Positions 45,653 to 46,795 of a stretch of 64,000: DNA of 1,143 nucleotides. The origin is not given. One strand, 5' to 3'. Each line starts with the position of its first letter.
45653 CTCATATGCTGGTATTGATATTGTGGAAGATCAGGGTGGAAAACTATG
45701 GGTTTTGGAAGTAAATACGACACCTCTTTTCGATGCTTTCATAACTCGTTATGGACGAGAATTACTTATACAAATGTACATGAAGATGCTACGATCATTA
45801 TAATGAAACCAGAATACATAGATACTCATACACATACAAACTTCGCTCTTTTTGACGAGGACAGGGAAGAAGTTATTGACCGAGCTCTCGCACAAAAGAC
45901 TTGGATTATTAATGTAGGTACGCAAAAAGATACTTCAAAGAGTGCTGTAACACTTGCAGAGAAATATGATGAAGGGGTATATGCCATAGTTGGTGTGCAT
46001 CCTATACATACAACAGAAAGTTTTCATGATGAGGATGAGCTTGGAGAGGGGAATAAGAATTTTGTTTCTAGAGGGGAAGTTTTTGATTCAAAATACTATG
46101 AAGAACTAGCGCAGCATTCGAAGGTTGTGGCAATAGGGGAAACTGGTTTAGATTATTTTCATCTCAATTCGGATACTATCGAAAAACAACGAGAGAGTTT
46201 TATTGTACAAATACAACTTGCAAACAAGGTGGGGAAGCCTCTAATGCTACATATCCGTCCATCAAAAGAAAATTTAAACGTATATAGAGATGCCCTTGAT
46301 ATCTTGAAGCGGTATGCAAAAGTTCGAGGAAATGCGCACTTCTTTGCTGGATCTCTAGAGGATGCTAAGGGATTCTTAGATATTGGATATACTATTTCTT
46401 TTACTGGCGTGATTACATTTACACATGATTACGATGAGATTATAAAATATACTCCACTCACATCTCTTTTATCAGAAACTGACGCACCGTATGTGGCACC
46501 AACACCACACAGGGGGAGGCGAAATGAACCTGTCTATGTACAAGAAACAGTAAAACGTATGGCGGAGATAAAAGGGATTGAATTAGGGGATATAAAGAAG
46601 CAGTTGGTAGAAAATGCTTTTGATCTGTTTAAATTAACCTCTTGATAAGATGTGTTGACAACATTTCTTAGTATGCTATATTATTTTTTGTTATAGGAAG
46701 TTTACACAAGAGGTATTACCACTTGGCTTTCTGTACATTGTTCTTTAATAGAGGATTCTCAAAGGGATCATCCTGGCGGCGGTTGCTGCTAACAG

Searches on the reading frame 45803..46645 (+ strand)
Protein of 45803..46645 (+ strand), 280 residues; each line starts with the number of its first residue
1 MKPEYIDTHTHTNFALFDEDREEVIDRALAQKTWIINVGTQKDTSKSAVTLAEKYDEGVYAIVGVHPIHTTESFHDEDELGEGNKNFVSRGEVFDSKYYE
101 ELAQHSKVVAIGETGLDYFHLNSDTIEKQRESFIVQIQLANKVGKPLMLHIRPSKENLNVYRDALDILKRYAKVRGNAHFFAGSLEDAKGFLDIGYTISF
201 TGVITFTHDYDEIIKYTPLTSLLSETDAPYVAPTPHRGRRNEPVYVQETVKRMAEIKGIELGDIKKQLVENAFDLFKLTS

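Call 10: find_encoding_contigs(protein=window:45803-46645:+, flank=6000, max_places=10)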
Protein window:45803-46645:+ (280 aa): 20 contigs read that carry it; 9 places shown.
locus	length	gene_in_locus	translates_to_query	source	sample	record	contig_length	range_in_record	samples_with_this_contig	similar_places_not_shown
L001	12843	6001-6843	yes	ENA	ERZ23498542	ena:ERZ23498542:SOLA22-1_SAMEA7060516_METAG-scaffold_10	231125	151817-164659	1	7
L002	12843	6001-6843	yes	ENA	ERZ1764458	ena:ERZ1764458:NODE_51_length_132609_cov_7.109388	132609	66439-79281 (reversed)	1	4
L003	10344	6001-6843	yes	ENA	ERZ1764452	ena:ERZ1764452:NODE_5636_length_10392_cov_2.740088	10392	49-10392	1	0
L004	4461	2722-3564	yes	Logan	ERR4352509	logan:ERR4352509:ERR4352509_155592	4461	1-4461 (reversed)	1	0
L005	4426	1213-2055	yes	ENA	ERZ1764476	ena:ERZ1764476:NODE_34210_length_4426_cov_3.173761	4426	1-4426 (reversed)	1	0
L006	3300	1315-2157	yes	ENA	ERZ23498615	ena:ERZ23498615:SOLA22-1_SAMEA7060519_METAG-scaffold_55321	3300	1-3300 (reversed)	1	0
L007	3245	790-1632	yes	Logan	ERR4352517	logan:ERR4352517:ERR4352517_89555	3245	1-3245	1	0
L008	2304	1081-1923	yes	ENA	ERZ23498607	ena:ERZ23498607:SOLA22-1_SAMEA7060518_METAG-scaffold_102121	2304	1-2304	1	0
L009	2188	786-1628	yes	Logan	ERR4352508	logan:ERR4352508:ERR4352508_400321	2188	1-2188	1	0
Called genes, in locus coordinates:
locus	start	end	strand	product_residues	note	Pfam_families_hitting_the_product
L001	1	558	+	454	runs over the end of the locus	PF00587:tRNA-synt_2b, PF03129:HGTP_anticodon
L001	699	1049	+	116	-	PF03118:RNA_pol_A_CTD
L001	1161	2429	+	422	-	PF00675:Peptidase_M16, PF05193:Peptidase_M16_C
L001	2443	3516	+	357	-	PF01594:AI-2E_transport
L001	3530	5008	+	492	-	PF00133:tRNA-synt_1, PF01406:tRNA-synt_1e (faint), PF09334:tRNA-synt_1g, PF00133:tRNA-synt_1, PF19303:Anticodon_3 (weak)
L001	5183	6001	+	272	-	PF07478:Dala_Dala_lig_C, PF08443:RimK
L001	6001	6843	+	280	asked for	PF01026:TatD_DNase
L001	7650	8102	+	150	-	PF01250:Ribosomal_S6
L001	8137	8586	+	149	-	PF00436:SSB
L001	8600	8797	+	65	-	PF01084:Ribosomal_S18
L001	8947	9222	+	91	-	-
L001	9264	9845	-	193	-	PF08207:EFP_N, PF09285:Elong-fact-P_C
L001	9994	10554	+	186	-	-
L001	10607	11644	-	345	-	PF00154:RecA_N, PF06745:ATPase, PF08423:Rad51, PF27531:MT3502_N (faint), PF01637:ATPase_2 (weak), PF21096:RecA_C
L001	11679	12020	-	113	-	PF09136:Glucodextran_B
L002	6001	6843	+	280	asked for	PF01026:TatD_DNase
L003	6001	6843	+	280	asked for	PF01026:TatD_DNase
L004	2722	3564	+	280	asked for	PF01026:TatD_DNase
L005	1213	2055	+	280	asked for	PF01026:TatD_DNase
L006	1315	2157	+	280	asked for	PF01026:TatD_DNase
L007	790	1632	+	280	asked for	PF01026:TatD_DNase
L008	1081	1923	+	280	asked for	PF01026:TatD_DNase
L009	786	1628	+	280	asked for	PF01026:TatD_DNase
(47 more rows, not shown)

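Call 12: find_homologous_proteins(query=window:45803-46642:+, max_evalue=1e-40)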
Query window:45803-46642:+ (280 aa): 6121 proteins with E <= 1e-40 among 8000 candidates; the best 120 are listed.
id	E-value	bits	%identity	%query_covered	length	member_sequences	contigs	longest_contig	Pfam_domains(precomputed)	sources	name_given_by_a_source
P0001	1.9e-183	626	100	100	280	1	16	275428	PF01026.28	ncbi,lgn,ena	-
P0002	1.2e-136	472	74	99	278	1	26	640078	PF01026.28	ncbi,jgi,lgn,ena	-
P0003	1.2e-133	462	72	99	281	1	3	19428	PF01026.28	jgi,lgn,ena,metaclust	metaclust:\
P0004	1.3e-127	443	71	99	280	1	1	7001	PF01026.28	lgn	-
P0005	1.5e-125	436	62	99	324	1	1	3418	PF01026.28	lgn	-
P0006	2.2e-125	435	70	99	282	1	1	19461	PF01026.28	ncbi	-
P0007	3.3e-123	428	70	99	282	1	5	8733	PF01026.28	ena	-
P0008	9.9e-122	423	69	99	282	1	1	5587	PF01026.28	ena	-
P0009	1.7e-121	423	69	99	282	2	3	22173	PF01026.28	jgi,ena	-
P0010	4.0e-121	421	68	99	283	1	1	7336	PF01026.28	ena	-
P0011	5.1e-121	421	68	99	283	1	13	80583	PF01026.28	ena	-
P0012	1.1e-120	420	68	98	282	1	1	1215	PF01026.28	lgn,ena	-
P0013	1.7e-120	419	68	99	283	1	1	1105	PF01026.28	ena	-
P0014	1.0e-118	414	65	99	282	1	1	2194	PF01026.28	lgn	-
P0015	1.6e-117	410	59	99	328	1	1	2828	PF01026.28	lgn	-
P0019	4.4e-116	405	65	99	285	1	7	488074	PF01026.28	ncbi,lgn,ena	-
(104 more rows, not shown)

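Call 13: find_encoding_contigs(protein=P0002, flank=4000, max_places=2)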
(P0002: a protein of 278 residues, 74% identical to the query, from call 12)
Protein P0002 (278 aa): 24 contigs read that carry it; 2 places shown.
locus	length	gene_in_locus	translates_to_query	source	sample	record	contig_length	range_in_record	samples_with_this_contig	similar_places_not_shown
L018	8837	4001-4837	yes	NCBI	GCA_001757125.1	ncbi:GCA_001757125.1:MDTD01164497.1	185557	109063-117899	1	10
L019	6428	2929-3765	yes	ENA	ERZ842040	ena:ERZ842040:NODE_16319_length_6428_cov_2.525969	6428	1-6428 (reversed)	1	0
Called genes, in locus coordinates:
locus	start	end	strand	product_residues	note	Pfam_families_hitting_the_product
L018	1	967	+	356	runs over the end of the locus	PF01594:AI-2E_transport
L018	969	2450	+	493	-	PF00133:tRNA-synt_1, PF01406:tRNA-synt_1e (faint), PF09334:tRNA-synt_1g, PF00133:tRNA-synt_1, PF19303:Anticodon_3 (weak)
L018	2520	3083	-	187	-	-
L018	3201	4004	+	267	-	PF07478:Dala_Dala_lig_C, PF08443:RimK, PF02955:GSH-S_ATP (weak), PF02222:ATP-grasp (weak)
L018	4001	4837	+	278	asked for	PF01026:TatD_DNase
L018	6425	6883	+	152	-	PF01250:Ribosomal_S6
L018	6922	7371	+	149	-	PF00436:SSB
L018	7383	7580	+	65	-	PF01084:Ribosomal_S18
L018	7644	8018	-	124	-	-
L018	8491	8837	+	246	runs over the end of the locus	-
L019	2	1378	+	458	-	?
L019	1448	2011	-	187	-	-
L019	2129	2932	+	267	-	PF07478:Dala_Dala_lig_C, PF08443:RimK, PF02222:ATP-grasp (weak)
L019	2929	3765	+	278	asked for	PF01026:TatD_DNase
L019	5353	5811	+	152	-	PF01250:Ribosomal_S6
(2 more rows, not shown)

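Call 14: find_encoding_contigs(protein=P0003, flank=4000, max_places=2)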
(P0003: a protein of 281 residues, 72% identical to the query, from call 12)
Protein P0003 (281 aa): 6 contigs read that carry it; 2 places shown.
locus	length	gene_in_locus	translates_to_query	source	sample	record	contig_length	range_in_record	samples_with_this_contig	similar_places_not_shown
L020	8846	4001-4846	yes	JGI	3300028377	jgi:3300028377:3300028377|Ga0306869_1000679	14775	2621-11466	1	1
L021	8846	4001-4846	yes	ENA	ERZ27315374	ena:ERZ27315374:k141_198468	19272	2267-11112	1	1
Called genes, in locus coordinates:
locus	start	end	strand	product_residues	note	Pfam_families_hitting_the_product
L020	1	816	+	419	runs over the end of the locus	PF00675:Peptidase_M16, PF05193:Peptidase_M16_C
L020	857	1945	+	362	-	PF01594:AI-2E_transport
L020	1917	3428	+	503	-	PF00133:tRNA-synt_1, PF01406:tRNA-synt_1e (weak), PF09334:tRNA-synt_1g, PF00133:tRNA-synt_1, PF19303:Anticodon_3 (weak)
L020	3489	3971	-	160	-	PF00877:NLPC_P60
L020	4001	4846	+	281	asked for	PF01026:TatD_DNase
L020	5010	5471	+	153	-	PF01250:Ribosomal_S6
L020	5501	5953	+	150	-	PF00436:SSB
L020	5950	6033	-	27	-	-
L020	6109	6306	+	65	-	PF01084:Ribosomal_S18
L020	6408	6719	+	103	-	-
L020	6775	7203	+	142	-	PF01371:Trp_repressor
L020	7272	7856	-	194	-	PF08207:EFP_N, PF09285:Elong-fact-P_C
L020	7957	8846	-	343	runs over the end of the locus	PF00154:RecA_N, PF08423:Rad51, PF06745:ATPase (weak), PF01637:ATPase_2 (faint), PF21096:RecA_C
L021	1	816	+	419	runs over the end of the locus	PF00675:Peptidase_M16, PF05193:Peptidase_M16_C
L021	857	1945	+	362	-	PF01594:AI-2E_transport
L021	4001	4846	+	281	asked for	PF01026:TatD_DNase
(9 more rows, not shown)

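Call 15: find_encoding_contigs(protein=P0006, flank=4000, max_places=2)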
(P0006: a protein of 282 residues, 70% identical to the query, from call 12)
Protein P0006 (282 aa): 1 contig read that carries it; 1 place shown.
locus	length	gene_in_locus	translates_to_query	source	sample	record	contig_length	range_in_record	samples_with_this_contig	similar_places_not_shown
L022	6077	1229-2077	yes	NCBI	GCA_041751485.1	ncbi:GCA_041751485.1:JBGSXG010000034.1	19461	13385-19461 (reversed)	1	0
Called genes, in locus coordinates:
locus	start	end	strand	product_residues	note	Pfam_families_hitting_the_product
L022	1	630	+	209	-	?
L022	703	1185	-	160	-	PF00877:NLPC_P60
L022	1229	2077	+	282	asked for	PF01026:TatD_DNase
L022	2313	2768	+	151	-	PF01250:Ribosomal_S6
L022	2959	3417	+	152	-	PF00436:SSB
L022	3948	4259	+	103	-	-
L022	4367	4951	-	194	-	PF08207:EFP_N, PF09285:Elong-fact-P_C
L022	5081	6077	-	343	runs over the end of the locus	PF00154:RecA_N, PF13481:AAA_25 (faint), PF06745:ATPase (weak), PF08423:Rad51, PF27531:MT3502_N (weak), PF01637:ATPase_2 (weak), PF21096:RecA_C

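Call 25: find_encoding_contigs(protein=P0004, flank=4000, max_places=2)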
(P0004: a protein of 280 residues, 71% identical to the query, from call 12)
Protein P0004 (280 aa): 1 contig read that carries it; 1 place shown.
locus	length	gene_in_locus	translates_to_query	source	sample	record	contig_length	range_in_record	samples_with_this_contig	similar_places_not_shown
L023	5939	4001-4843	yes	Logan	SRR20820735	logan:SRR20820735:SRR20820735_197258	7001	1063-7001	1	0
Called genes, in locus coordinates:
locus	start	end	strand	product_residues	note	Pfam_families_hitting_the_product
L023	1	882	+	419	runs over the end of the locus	PF00675:Peptidase_M16, PF05193:Peptidase_M16_C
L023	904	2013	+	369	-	PF01594:AI-2E_transport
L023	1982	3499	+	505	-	PF00133:tRNA-synt_1, PF01406:tRNA-synt_1e (faint), PF09334:tRNA-synt_1g, PF00133:tRNA-synt_1, PF19303:Anticodon_3 (weak)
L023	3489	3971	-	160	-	PF00877:NLPC_P60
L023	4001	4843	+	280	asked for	PF01026:TatD_DNase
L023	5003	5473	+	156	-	PF01250:Ribosomal_S6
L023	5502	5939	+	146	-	?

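Call 26: find_encoding_contigs(protein=P0005, flank=4000, max_places=2)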
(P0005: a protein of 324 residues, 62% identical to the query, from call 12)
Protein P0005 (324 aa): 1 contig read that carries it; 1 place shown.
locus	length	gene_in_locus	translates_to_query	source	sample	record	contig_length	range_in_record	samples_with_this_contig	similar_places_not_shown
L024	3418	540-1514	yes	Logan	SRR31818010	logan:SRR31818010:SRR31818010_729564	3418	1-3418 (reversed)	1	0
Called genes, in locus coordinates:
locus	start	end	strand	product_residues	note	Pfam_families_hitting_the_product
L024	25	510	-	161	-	PF00877:NLPC_P60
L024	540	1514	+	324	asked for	PF01026:TatD_DNase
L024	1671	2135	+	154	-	PF01250:Ribosomal_S6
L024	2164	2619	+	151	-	PF00436:SSB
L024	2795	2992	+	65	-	PF01084:Ribosomal_S18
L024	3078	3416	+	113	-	?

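Call 27: find_encoding_contigs(protein=P0015, flank=4000, max_places=2)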
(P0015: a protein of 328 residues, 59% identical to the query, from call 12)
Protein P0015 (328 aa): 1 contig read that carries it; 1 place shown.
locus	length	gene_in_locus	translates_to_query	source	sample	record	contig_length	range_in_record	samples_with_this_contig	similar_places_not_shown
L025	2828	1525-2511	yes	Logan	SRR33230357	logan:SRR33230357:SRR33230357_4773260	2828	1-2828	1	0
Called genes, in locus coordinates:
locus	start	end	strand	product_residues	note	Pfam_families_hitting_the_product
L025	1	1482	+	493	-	?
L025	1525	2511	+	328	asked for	PF01026:TatD_DNase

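Call 70: find_encoding_contigs(protein=P0011, flank=3000, max_places=1)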
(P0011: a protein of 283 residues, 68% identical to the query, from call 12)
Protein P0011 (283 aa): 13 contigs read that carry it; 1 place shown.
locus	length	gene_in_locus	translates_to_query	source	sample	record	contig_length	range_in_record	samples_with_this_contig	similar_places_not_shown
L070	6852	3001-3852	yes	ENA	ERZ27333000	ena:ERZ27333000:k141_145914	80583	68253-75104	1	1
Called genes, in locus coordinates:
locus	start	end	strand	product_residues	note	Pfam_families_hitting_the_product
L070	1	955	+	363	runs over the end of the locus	PF01594:AI-2E_transport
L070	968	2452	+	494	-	PF00133:tRNA-synt_1, PF01406:tRNA-synt_1e (faint), PF09334:tRNA-synt_1g, PF00133:tRNA-synt_1, PF19303:Anticodon_3 (weak)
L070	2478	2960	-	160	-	PF00877:NLPC_P60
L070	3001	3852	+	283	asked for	PF01026:TatD_DNase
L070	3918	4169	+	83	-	-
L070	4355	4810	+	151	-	PF01250:Ribosomal_S6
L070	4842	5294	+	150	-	PF00436:SSB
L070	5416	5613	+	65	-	PF01084:Ribosomal_S18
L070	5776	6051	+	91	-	PF01569:PAP2 (weak)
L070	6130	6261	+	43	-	-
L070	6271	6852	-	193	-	PF08207:EFP_N, PF09285:Elong-fact-P_C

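Call 71: find_encoding_contigs(protein=P0019, flank=3000, max_places=1)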
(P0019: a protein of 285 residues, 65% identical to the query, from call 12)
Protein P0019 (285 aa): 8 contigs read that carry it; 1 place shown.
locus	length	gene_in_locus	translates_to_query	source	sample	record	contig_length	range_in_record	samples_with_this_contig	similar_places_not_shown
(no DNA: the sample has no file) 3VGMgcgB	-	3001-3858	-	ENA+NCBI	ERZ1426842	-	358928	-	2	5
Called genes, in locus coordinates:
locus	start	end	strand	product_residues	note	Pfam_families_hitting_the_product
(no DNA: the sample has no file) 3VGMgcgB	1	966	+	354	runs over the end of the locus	PF01594:AI-2E_transport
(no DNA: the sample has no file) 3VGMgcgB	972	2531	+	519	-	PF00133:tRNA-synt_1, PF01406:tRNA-synt_1e, PF09334:tRNA-synt_1g, PF00133:tRNA-synt_1, PF01406:tRNA-synt_1e (weak), PF19303:Anticodon_3 (weak), PF08264:Anticodon_1 (faint)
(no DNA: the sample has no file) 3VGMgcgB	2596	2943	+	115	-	PF04480:DUF559, PF18741:MTES_1575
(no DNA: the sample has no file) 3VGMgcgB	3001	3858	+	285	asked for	PF01026:TatD_DNase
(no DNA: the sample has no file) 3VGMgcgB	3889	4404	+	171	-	PF01250:Ribosomal_S6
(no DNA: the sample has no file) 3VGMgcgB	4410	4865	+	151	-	PF00436:SSB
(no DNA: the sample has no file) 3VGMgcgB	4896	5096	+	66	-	PF01084:Ribosomal_S18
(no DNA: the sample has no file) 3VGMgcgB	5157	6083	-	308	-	-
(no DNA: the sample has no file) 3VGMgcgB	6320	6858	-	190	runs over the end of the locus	PF08207:EFP_N, PF01132:EFP (weak), PF09285:Elong-fact-P_C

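Call 78: find_encoding_contigs(protein=P0007, flank=2500, max_places=2)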
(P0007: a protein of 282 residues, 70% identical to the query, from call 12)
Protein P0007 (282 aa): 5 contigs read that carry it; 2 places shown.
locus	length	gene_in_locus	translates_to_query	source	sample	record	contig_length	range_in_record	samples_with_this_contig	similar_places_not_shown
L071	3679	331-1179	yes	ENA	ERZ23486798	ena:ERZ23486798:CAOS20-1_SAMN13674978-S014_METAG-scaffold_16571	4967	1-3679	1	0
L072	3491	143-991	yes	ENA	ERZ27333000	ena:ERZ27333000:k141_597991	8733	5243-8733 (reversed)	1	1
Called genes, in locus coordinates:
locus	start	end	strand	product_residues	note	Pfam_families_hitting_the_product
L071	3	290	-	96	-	?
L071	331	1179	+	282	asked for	PF01026:TatD_DNase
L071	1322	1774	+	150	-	PF01250:Ribosomal_S6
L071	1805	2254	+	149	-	PF00436:SSB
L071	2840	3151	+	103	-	PF01569:PAP2 (weak)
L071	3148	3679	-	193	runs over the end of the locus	PF08207:EFP_N, PF09285:Elong-fact-P_C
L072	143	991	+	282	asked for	PF01026:TatD_DNase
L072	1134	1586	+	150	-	PF01250:Ribosomal_S6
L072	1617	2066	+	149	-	PF00436:SSB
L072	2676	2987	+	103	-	PF01569:PAP2 (weak)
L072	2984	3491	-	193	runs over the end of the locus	PF08207:EFP_N, PF09285:Elong-fact-P_C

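Call 79: find_encoding_contigs(protein=P0009, flank=2500, max_places=2)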
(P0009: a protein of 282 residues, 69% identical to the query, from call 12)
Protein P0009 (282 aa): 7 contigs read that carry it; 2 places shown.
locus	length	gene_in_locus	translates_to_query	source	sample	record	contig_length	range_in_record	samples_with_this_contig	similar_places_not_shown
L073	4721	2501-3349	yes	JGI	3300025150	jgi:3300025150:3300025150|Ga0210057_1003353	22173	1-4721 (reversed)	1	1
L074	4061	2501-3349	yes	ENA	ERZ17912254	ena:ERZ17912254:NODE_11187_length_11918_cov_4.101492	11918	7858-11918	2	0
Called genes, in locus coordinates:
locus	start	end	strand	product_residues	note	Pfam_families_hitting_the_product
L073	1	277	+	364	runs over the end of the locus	PF01594:AI-2E_transport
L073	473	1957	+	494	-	PF00133:tRNA-synt_1, PF01406:tRNA-synt_1e (faint), PF09334:tRNA-synt_1g, PF00133:tRNA-synt_1, PF19303:Anticodon_3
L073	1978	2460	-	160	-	PF00877:NLPC_P60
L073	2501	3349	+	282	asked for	PF01026:TatD_DNase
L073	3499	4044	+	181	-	PF20803:PaaX_M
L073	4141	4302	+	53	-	-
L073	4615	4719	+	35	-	?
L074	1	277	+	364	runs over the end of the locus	PF01594:AI-2E_transport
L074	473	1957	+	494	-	PF00133:tRNA-synt_1, PF01406:tRNA-synt_1e (faint), PF09334:tRNA-synt_1g, PF00133:tRNA-synt_1, PF19303:Anticodon_3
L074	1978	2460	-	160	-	PF00877:NLPC_P60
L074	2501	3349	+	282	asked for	PF01026:TatD_DNase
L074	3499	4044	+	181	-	PF20803:PaaX_M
